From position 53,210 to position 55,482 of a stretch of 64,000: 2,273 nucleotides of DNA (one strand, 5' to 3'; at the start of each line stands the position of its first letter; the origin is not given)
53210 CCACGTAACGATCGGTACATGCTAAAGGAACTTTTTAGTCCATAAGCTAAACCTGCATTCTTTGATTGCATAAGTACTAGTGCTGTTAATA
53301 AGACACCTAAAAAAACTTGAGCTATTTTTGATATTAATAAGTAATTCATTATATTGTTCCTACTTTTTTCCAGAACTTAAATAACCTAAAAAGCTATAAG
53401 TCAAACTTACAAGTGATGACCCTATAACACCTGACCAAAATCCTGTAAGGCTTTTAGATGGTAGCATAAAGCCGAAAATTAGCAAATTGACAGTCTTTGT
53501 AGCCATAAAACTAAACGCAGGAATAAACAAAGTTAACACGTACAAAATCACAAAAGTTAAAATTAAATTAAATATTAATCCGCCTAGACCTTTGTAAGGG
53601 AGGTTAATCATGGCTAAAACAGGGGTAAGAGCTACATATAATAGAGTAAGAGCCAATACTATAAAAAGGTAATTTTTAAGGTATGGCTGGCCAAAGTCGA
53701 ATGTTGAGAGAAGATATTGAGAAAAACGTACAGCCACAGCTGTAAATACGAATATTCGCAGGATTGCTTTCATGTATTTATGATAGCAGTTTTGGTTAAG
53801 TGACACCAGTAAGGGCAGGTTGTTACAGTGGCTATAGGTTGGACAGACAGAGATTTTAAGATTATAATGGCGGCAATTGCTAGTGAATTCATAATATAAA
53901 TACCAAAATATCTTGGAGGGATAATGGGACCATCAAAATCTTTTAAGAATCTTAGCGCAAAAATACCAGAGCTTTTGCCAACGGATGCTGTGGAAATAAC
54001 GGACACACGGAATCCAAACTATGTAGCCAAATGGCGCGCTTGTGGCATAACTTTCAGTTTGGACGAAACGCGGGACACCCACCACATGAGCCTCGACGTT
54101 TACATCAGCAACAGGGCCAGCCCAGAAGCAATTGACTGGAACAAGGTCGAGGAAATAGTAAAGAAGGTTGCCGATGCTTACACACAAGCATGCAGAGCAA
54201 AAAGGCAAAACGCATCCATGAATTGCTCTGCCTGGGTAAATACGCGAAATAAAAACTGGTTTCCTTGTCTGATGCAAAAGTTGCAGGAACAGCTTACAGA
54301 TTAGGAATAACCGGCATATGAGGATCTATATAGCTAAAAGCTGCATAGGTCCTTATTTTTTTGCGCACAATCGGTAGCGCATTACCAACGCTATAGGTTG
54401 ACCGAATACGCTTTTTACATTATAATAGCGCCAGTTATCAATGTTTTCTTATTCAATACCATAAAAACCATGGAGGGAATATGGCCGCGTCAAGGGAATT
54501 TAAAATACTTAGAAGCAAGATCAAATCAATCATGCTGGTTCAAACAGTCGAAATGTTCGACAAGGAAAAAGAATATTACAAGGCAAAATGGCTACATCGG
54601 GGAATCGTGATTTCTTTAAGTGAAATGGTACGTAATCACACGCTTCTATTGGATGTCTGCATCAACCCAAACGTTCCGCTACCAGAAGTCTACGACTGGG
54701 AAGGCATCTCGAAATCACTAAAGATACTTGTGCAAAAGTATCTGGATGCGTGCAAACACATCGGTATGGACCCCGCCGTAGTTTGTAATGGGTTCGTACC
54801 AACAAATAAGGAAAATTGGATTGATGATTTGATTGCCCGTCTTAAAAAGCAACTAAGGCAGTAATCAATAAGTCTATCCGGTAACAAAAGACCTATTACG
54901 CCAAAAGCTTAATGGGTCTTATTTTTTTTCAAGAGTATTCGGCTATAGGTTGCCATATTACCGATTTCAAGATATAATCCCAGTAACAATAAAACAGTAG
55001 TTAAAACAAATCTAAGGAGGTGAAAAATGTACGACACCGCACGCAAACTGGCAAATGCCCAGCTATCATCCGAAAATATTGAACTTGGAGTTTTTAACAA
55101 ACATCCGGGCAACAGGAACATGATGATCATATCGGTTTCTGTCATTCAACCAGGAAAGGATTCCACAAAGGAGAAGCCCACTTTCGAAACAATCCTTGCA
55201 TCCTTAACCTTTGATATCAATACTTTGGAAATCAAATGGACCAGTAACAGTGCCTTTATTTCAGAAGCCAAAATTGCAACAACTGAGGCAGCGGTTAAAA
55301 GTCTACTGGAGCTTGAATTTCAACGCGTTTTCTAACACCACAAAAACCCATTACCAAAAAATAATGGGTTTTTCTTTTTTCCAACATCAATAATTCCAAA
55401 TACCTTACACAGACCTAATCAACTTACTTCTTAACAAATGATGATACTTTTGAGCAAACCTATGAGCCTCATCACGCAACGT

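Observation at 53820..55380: Three tandem monocistronic cassettes with near-identical promoters; two encode paralogous small proteins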

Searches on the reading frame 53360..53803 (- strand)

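Call 24: search_protein_families(library=padloc, proteins=[window:53360-53803:-], max_evalue=1)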
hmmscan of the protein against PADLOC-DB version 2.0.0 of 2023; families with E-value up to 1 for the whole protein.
window:53360-53803:- (147 aa): 0 families

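Call 25: search_protein_families(library=ncbifam, proteins=[window:53360-53803:-], max_evalue=1)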
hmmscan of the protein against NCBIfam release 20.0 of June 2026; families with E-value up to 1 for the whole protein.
window:53360-53803:- (147 aa): 1 family
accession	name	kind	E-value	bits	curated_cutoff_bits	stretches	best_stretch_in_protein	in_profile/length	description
TIGR04086.1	TIGR04086_membr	hypoth_equivalog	0.049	13.8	30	1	10-57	3-50/115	TIGR04086 family membrane protein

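Call 73: search_protein_families(library=pfam, proteins=[window:53360-53803:-], max_evalue=0.01)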
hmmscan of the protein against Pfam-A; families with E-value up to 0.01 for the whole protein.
window:53360-53803:- (147 aa): 1 family
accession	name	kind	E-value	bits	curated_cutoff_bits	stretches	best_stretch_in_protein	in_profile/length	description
PF04020.18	Phage_holin_4_2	-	0.00048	21.1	28.8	0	12-134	2-101/105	Mycobacterial 4 TMS phage holin, superfamily IV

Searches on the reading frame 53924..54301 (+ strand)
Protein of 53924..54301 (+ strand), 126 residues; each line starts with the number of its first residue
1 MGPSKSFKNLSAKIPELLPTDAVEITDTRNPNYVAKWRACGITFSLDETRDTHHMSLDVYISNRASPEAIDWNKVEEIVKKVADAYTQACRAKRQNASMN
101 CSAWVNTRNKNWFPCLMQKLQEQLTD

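Call 8: search_protein_families(library=pfam, proteins=[window:53924-54301:+], max_evalue=1)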
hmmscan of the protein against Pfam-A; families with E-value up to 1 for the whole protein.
window:53924-54301:+ (126 aa): 1 family
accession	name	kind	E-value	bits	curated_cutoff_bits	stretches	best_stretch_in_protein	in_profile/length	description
PF09329.16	zf-primase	-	0.12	12.6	28.8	1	90-110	9-28/46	Primase zinc finger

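Call 9: search_protein_families(library=phrogs, proteins=[window:53924-54301:+], max_evalue=1)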
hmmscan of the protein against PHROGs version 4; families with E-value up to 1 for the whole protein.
window:53924-54301:+ (126 aa): 3 families
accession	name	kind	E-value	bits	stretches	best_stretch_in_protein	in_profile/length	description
phrog_28975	-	unknown function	0.01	16.8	1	10-88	43-120/153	-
phrog_18996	-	unknown function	0.16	13.2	1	64-117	21-72/93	-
phrog_7364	-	DNA, RNA and nucleotide metabolism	0.17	13.5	1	28-113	21-110/158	single strand DNA binding protein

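Call 14: find_encoding_contigs(protein=window:53924-54301:+, flank=6000, max_places=8)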
Protein window:53924-54301:+ (126 aa): 17 contigs read that carry it; 7 places shown.
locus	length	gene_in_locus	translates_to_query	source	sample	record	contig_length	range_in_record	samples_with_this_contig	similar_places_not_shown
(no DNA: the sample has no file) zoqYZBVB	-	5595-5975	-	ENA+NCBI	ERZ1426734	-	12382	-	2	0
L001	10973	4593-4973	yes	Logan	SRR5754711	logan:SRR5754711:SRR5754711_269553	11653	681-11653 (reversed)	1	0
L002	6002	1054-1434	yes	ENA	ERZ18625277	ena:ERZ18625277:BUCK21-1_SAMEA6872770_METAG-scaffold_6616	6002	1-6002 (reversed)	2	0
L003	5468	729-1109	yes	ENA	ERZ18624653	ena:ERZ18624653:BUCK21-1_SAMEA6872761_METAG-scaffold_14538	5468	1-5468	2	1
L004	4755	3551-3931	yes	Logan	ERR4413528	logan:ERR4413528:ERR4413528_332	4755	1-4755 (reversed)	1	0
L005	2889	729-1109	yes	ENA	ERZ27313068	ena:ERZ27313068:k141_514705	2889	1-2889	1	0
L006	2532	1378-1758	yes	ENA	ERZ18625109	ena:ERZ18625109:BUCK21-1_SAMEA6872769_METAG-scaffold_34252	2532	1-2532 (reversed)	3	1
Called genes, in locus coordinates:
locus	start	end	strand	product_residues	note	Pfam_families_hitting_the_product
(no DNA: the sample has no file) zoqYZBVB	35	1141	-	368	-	PF03033:Glyco_transf_28, PF04101:Glyco_tran_28_C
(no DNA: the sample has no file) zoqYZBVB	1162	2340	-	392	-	PF01098:FTSW_RODA_SPOVE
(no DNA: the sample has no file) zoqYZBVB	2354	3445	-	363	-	PF00953:Glycos_transf_4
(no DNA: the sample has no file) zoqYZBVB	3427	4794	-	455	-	PF00275:EPSP_synthase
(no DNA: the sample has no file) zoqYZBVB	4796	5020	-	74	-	PF03840:SecG (weak)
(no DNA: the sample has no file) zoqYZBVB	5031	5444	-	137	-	-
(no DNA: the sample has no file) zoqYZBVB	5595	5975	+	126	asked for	-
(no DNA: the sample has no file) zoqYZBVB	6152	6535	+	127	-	-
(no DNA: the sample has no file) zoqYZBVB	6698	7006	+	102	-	-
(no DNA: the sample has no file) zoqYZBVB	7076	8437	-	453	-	PF01541:GIY-YIG, PF27096:UvrC_M, PF02151:UVR (weak), PF08459:UvrC_RNaseH_dom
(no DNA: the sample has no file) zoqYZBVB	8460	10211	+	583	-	PF01841:Transglut_core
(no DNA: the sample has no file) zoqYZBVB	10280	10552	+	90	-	-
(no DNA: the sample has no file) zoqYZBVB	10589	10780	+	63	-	-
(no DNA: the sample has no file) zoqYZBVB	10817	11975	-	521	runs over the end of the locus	?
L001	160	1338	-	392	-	PF01098:FTSW_RODA_SPOVE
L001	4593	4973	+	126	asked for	-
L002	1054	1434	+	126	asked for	-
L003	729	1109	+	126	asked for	-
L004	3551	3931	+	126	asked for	-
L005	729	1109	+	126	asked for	-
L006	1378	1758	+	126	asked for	-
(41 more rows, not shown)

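Call 24: search_protein_families(library=padloc, proteins=[window:53924-54301:+], max_evalue=1)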
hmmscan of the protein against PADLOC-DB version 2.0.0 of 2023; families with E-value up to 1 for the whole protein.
window:53924-54301:+ (126 aa): 1 family
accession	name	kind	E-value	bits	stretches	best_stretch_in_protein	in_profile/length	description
PDLC02556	PglZ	-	0.032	10.8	1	11-114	240-345/641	PglZ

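Call 25: search_protein_families(library=ncbifam, proteins=[window:53924-54301:+], max_evalue=1)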
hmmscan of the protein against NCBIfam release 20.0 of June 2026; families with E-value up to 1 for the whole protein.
window:53924-54301:+ (126 aa): 0 families

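Call 26: predict_structure(alignment_id=A1)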
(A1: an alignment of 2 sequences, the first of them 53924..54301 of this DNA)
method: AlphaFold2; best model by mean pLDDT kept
length: 126 residues; sequences in the alignment: 2
mean_pLDDT: 83.9   pTM: 0.80
mean pLDDT of the five models: 83.9, 82.5, 81.1, 80.6, 78.1
residues with pLDDT >= 90: 32; 70-90: 80; 50-70: 14; < 50: 0
segments of 3 or more residues with pLDDT < 50: none
pLDDT, mean of each block of 10 residues (from residue 1): 86 84 69 87 89 90 70 90 91 86 80 89 75
secondary structure, 60 per line:
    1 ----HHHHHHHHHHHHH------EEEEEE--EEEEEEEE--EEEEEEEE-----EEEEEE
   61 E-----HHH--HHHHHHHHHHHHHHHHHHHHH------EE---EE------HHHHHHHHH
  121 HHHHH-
elements in order: H5-17 E24-29 E32-39 E42-49 E55-61 H72-92 H112-125

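Call 29: search_protein_representatives(alignment_id=A1)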
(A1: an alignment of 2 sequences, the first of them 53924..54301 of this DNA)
Query: 2 sequences, 127 profile positions. Proteins with E-value up to 0.001 (for the whole library): 4; up to 1e-10: 2; up to 1e-30: 2. The best 4 are listed.
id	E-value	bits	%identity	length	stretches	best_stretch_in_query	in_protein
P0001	9.4e-69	245.4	-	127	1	1-127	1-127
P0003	8.8e-68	242.3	-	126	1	1-127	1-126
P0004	3.8e-06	43.1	-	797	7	39-94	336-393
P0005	1.0e-05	41.7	-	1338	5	20-60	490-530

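Call 33: list_cluster_members(proteins=[window:53924-54301:+, window:54481-54861:+, window:55027-55332:+])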
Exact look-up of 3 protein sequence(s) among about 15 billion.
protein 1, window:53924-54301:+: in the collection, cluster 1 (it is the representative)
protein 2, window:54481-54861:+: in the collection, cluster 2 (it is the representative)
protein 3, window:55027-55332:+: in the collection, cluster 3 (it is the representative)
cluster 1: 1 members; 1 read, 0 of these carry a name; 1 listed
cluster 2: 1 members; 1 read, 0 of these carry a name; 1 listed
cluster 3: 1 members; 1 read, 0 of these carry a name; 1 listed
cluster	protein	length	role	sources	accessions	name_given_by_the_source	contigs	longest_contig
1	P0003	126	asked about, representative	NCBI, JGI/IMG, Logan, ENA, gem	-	-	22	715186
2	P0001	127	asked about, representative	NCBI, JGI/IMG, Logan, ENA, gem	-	-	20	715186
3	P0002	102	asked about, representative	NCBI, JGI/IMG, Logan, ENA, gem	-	-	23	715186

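Call 50: fold_search(model_id=the predicted structure, library=viral)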
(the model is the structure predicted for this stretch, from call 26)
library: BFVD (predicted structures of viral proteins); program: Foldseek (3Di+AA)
matches with E <= 10: 1450; with E <= 0.001: 0
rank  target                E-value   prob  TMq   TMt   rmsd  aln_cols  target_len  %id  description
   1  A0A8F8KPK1            6.5e-03  1.00  0.47  0.48   4.7       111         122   12  Uncharacterized protein [Clandestinovirus]
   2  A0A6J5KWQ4            8.8e-03  0.99  0.46  0.51   4.8       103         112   16  Uncharacterized protein [uncultured Caudovirales phage]
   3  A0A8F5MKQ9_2          1.3e-02  0.96  0.33  0.06   5.4        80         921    8  RNA-directed RNA polymerase L [Grapevine-associated mycobunya-like virus 4]
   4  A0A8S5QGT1            1.5e-02  0.87  0.33  0.36   7.6       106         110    8  Uncharacterized protein [Myoviridae sp. ctdNl2]
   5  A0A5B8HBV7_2          2.3e-02  0.97  0.48  0.06   9.4       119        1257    9  RNA-directed RNA polymerase L [Rhizoctonia solani bunya/phlebo-like virus 1]
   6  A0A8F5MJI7            2.9e-02  0.93  0.36  0.07   5.6        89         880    7  RNA-dependent RNA polymerase [Grapevine-associated mycobunya-like virus 1]
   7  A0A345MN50            3.3e-02  0.96  0.44  0.06   4.3       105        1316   10  (no name in the UniProt tables at hand)
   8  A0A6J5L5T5            3.3e-02  0.33  0.28  0.20  15.2       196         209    6  Uncharacterized protein [uncultured Caudovirales phage]
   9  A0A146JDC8            4.1e-02  0.96  0.30  0.37   7.1        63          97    6  (no name in the UniProt tables at hand)
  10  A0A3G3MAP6            4.6e-02  0.77  0.38  0.34  13.1       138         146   11  Uncharacterized protein [Gordonia phage Octobien14]
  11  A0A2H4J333            4.6e-02  0.57  0.28  0.20   8.8       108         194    9  Uncharacterized protein [uncultured Caudovirales phage]
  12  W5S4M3                5.2e-02  0.66  0.27  0.29  12.2        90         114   12  Uncharacterized protein [Pithovirus sibericum]
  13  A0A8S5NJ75            5.6e-02  0.93  0.31  0.28   3.6        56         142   12  Uncharacterized protein [Siphoviridae sp. ctK0l2]
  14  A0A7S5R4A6            5.9e-02  0.54  0.34  0.29  12.3       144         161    8  (no name in the UniProt tables at hand)
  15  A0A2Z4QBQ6            5.9e-02  0.41  0.29  0.19  11.0        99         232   14  Endonuclease/exonuclease/phosphatase domain-containing protein [Streptomyces phage Yosif]
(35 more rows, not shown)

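Call 89: search_dna_similar(query=window:53924-54301:+, collection=phages, mode=protein, max_evalue=0.1, max_rows=5)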
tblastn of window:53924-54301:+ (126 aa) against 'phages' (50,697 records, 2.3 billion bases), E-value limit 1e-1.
No match.

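Call 92: search_solved_structures(query=A1, max_evalue=1)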
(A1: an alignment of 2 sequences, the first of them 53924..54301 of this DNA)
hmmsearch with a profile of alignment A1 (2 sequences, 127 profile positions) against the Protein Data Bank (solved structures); distinct sequences matched with E-value up to 1: 1.
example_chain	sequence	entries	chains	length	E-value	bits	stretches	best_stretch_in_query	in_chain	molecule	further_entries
1klx_A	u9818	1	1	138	0.63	13.2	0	76-111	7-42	Cysteine Rich Protein B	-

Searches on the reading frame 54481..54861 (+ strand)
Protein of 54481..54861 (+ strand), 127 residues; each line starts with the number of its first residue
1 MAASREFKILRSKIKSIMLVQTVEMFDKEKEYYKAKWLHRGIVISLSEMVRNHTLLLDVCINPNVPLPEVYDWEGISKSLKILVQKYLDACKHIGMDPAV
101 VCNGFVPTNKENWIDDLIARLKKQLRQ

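Call 8: search_protein_families(library=pfam, proteins=[window:54481-54861:+], max_evalue=1)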
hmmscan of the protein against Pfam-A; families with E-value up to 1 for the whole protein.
window:54481-54861:+ (127 aa): 2 families
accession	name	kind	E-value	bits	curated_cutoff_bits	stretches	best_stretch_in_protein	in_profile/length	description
PF17320.7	DUF5363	-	0.0055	16.9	25.8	1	81-123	10-51/54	Family of unknown function (DUF5363)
PF18402.7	Thioredoxin_14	-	0.079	13.4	30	1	66-126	156-220/255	Thioredoxin-like domain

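Call 9: search_protein_families(library=phrogs, proteins=[window:54481-54861:+], max_evalue=1)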
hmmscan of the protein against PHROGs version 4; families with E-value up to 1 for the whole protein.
window:54481-54861:+ (127 aa): 1 family
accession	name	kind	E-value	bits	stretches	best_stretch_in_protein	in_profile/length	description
phrog_26802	-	unknown function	0.25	12.5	1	80-104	5-29/71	-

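Call 13: find_homologous_proteins(query=window:54481-54861:+, max_evalue=0.01)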
Query window:54481-54861:+ (127 aa): 1 proteins with E <= 0.01 among 4 candidates.
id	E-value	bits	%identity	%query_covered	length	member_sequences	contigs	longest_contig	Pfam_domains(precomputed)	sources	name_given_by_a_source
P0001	2.6e-79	281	100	100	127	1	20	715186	-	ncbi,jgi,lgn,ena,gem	-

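Call 24: search_protein_families(library=padloc, proteins=[window:54481-54861:+], max_evalue=1)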
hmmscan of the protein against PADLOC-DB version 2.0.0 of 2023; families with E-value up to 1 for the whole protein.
window:54481-54861:+ (127 aa): 0 families

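Call 25: search_protein_families(library=ncbifam, proteins=[window:54481-54861:+], max_evalue=1)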
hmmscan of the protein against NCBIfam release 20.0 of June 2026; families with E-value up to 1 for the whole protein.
window:54481-54861:+ (127 aa): 0 families

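Call 90: search_dna_similar(query=window:54481-54861:+, collection=phages, mode=protein, max_evalue=0.1, max_rows=5)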
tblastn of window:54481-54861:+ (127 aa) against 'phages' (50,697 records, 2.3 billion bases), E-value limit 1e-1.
No match.

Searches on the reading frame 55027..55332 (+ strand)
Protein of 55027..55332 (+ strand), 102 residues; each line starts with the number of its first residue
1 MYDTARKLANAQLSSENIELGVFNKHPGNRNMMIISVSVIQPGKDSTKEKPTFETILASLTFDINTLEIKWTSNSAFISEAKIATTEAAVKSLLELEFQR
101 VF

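Call 8: search_protein_families(library=pfam, proteins=[window:55027-55332:+], max_evalue=1)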
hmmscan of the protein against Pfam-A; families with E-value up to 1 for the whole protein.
window:55027-55332:+ (102 aa): 0 families

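Call 9: search_protein_families(library=phrogs, proteins=[window:55027-55332:+], max_evalue=1)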
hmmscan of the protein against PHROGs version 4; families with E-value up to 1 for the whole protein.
window:55027-55332:+ (102 aa): 0 families

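Call 16: find_homologous_proteins(query=window:55027-55332:+, max_evalue=0.01)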
Query window:55027-55332:+ (102 aa): 1 proteins with E <= 0.01 among 1 candidates.
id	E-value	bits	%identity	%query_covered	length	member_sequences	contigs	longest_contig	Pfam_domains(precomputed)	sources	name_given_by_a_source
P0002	1.9e-57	209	100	100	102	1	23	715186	-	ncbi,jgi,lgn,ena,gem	-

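Call 24: search_protein_families(library=padloc, proteins=[window:55027-55332:+], max_evalue=1)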
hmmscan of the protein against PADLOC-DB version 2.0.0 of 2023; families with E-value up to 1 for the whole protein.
window:55027-55332:+ (102 aa): 0 families

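Call 25: search_protein_families(library=ncbifam, proteins=[window:55027-55332:+], max_evalue=1)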
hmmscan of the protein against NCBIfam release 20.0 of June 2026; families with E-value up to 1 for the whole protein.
window:55027-55332:+ (102 aa): 0 families

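Call 32: predict_structure(protein=window:55027-55332:+)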
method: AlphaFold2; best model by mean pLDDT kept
length: 102 residues; sequences in the alignment: 1
mean_pLDDT: 62.4   pTM: 0.45
mean pLDDT of the five models: 62.4, 48.2, 43.9, 42.7, 39.1
residues with pLDDT >= 90: 0; 70-90: 24; 50-70: 61; < 50: 17
segments of 3 or more residues with pLDDT < 50: 1-15
pLDDT, mean of each block of 10 residues (from residue 1): 45 49 58 68 63 68 75 63 72 66 47
secondary structure, 60 per line:
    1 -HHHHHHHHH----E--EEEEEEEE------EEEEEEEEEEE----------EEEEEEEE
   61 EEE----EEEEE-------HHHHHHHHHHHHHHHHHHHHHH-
elements in order: H2-10 E18-25 E32-42 E53-63 E68-72 H80-101

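Call 59: find_encoding_contigs(protein=window:55027-55332:+, flank=1000, max_places=10)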
Protein window:55027-55332:+ (102 aa): 17 contigs read that carry it; 3 places shown.
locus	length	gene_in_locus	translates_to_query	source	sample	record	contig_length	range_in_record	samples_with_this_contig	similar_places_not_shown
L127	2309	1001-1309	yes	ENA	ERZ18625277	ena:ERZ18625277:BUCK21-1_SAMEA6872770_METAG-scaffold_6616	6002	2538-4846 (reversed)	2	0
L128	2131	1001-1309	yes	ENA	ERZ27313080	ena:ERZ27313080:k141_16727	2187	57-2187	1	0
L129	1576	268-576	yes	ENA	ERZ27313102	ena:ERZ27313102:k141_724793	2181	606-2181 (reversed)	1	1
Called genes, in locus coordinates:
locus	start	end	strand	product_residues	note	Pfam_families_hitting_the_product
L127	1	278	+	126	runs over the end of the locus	-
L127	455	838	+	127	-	-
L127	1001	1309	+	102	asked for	-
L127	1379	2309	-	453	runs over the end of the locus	PF01541:GIY-YIG, PF27096:UvrC_M, PF02151:UVR (weak), PF08459:UvrC_RNaseH_dom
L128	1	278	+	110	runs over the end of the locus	?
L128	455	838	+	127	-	-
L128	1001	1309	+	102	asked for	-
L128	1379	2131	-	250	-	?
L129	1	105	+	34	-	?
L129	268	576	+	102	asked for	-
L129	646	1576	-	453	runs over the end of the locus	PF01541:GIY-YIG, PF27096:UvrC_M, PF02151:UVR (weak), PF08459:UvrC_RNaseH_dom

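Call 91: search_dna_similar(query=window:55027-55332:+, collection=phages, mode=protein, max_evalue=0.1, max_rows=5)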
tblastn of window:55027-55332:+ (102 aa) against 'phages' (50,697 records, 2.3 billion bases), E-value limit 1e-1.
No match.
